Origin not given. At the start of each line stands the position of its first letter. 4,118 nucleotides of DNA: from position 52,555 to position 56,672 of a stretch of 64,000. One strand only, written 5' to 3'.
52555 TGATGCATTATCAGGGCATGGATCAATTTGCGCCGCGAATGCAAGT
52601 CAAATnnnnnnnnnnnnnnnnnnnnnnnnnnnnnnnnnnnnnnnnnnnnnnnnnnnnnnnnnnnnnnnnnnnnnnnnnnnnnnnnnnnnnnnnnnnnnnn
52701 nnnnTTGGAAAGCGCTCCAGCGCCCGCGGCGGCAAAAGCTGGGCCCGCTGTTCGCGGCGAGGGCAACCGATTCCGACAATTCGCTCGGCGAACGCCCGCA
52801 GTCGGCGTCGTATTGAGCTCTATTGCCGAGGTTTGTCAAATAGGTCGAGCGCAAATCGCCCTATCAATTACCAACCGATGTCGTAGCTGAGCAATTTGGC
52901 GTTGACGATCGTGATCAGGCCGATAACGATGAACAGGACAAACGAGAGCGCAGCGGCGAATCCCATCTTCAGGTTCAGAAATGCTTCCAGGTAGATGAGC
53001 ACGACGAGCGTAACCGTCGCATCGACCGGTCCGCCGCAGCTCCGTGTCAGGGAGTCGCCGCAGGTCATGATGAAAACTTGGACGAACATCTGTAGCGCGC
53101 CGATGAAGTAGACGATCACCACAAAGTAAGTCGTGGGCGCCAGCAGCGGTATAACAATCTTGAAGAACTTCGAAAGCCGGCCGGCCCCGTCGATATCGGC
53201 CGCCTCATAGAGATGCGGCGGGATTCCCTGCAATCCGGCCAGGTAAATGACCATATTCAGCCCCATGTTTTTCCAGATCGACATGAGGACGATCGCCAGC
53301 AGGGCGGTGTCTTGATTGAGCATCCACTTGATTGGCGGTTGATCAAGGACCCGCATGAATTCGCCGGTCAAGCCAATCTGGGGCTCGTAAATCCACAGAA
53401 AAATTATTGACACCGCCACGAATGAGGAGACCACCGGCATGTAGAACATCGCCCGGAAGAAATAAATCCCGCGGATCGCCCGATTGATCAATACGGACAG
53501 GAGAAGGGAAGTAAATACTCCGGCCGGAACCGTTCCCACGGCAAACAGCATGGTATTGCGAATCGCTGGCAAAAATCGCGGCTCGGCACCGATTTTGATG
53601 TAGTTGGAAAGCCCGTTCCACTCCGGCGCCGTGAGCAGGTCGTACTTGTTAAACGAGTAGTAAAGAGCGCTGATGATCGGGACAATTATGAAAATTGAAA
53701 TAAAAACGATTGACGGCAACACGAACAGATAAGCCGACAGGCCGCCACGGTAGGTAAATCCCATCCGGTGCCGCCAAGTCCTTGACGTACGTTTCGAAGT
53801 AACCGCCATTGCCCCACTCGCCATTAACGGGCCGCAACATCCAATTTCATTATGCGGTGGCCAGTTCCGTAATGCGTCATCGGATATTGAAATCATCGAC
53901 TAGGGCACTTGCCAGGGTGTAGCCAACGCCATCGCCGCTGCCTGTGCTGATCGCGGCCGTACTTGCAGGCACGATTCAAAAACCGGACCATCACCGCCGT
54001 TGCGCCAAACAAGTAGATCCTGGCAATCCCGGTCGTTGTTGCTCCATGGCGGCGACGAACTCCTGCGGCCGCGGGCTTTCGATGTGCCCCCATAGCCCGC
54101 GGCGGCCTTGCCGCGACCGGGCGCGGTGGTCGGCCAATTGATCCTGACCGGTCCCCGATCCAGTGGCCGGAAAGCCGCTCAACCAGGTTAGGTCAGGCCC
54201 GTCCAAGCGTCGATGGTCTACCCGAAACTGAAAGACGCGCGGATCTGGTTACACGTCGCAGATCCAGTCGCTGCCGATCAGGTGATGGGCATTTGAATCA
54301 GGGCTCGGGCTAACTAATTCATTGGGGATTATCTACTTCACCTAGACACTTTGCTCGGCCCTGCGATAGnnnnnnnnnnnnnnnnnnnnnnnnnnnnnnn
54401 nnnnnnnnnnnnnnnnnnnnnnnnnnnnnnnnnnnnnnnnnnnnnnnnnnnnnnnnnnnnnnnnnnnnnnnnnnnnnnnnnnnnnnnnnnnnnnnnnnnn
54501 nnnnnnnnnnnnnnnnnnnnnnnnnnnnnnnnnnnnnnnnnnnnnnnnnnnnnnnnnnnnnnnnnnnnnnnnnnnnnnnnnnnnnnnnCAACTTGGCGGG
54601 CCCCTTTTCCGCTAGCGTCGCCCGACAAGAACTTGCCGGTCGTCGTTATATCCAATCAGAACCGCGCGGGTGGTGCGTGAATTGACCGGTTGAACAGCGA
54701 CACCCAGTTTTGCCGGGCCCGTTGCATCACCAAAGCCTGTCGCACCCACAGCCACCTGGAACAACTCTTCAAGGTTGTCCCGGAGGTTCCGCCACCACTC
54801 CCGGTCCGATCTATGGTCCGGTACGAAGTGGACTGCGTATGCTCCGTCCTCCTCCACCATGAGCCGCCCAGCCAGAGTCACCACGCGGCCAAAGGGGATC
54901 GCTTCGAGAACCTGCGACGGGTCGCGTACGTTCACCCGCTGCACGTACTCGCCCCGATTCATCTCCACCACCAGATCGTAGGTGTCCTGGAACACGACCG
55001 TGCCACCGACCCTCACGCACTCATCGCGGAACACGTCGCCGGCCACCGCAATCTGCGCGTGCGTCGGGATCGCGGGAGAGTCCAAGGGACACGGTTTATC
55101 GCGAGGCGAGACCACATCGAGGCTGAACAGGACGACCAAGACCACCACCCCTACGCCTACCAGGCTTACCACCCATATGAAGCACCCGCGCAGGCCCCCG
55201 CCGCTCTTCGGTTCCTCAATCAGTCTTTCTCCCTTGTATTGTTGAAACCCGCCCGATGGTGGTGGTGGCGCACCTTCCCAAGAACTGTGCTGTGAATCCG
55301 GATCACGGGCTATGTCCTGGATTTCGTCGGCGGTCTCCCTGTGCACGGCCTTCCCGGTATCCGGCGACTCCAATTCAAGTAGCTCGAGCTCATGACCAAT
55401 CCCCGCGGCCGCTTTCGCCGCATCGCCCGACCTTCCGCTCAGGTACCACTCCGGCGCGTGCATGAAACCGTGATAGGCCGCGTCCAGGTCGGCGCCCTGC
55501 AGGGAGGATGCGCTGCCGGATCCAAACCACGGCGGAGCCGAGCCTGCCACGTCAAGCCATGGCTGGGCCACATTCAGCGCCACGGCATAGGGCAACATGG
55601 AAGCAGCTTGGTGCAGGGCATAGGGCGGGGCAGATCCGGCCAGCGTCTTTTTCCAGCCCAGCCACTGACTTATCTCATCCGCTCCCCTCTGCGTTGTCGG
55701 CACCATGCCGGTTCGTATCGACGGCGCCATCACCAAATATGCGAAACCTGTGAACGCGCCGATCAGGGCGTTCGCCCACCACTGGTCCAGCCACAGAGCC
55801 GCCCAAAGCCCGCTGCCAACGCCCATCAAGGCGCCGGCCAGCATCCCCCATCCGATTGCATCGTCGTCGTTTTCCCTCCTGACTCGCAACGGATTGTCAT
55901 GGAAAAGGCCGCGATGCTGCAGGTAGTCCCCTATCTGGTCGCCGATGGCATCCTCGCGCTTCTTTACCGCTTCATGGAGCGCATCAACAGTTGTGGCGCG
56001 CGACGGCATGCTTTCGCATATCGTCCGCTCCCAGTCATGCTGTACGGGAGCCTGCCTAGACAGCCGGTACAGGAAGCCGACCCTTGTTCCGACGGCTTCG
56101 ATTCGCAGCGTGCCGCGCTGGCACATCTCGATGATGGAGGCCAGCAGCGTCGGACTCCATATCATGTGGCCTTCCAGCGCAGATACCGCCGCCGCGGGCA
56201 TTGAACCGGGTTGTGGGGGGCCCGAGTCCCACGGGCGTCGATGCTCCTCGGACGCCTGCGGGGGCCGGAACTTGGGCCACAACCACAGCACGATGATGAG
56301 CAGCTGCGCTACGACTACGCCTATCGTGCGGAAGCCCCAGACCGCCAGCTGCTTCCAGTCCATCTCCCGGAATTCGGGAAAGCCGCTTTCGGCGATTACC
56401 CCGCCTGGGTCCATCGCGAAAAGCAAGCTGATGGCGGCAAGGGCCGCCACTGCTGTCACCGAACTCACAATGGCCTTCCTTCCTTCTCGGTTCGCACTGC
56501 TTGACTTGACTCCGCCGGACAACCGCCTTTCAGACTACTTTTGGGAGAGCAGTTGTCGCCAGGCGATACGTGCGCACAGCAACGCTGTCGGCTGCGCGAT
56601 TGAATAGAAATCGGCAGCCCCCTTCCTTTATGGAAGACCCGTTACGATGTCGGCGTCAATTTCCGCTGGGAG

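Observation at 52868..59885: Three diverged orphan UgpA/MalF-type sugar ABC permease paralogues with no UgpE-type partner, binding protein or ATPase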

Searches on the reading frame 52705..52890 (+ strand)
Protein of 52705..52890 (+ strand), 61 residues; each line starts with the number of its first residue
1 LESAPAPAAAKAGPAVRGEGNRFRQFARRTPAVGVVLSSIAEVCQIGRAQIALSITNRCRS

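Call 71: search_protein_families(library=pfam, proteins=[window:52705-52890:+], max_evalue=1)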
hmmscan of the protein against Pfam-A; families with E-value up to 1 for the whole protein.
window:52705-52890:+ (61 aa): 0 families

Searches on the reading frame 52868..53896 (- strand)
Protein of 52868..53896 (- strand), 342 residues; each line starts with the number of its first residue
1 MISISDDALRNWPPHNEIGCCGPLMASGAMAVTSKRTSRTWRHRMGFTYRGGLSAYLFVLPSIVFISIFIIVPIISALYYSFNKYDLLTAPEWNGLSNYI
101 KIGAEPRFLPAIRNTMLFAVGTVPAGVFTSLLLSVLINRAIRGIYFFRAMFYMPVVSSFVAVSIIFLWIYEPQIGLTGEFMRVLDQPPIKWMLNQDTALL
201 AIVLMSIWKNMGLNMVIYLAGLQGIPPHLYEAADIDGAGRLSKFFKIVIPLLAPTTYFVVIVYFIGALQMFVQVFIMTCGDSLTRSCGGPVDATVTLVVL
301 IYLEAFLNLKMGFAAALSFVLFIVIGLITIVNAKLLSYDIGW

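Call 10: search_protein_families(library=pfam, proteins=[window:52868-53896:-], max_evalue=0.01)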
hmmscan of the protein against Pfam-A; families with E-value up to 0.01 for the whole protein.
window:52868-53896:- (342 aa): 1 family
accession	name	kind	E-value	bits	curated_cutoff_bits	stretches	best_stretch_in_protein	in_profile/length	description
PF00528.27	BPD_transp_1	-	2.8e-09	37.4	26.4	1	124-325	3-170/184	Binding-protein-dependent transport system inner membrane component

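Call 12: search_protein_families(library=ncbifam, proteins=[window:52868-53896:-], max_evalue=0.01)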
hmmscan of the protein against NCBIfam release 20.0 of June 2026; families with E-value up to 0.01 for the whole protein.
window:52868-53896:- (342 aa): 5 families
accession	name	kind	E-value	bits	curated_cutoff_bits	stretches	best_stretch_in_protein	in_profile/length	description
NF007852.0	PRK10561.1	equivalog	3.7e-42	145.2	335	1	49-334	8-286/295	sn-glycerol-3-phosphate ABC transporter permease UgpA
NF040931.1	ABC_arch_GlcT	equivalog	3.7e-27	95.7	360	1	58-333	1-267/278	glucose ABC transporter permease GlcT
NF008232.0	PRK10999.1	equivalog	6.1e-18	64.8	392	1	95-335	266-514/520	maltose ABC transporter permease MalF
TIGR03262.1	PhnU2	equivalog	3.9e-07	29.1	593.25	1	59-264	7-198/546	putative 2-aminoethylphosphonate ABC transporter permease subunit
TIGR01581.1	Mo_ABC_porter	hypoth_equivalog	0.0076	15.8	210.3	0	141-327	53-221/225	ABC transporter permease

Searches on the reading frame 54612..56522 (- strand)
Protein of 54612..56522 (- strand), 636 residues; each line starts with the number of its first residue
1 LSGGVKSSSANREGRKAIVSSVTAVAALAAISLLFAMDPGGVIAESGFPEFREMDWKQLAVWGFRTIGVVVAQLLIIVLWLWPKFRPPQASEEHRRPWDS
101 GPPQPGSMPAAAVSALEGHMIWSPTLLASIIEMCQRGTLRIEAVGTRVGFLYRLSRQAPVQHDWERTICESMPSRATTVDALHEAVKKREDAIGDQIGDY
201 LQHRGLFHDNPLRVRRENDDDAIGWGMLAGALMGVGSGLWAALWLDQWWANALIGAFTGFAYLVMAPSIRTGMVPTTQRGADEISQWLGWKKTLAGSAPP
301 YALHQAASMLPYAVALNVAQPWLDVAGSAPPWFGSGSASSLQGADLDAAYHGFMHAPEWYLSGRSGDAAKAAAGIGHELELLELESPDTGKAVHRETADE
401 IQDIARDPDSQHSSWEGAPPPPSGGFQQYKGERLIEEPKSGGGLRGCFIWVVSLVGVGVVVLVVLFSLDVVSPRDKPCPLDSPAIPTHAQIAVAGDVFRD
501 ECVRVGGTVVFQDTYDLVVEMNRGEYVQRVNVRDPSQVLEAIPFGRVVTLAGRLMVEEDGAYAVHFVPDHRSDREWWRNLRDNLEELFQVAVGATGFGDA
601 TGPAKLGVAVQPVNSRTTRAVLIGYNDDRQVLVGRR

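Call 10: search_protein_families(library=pfam, proteins=[window:54612-56522:-], max_evalue=0.01)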
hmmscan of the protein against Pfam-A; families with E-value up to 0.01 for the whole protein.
window:54612-56522:- (636 aa): 2 families
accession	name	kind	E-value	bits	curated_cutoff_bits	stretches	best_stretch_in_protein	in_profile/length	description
PF20990.2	DUF2207_C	-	5.1e-11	43.2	33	1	106-323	11-244/247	Predicted membrane protein (DUF2207) C-terminal domain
PF01925.25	TauE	-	0.0033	17.6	32.6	1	216-277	57-114/237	Sulfite exporter TauE/SafE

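Call 12: search_protein_families(library=ncbifam, proteins=[window:54612-56522:-], max_evalue=0.01)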
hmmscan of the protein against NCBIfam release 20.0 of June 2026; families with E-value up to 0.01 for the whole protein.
window:54612-56522:- (636 aa): 0 families
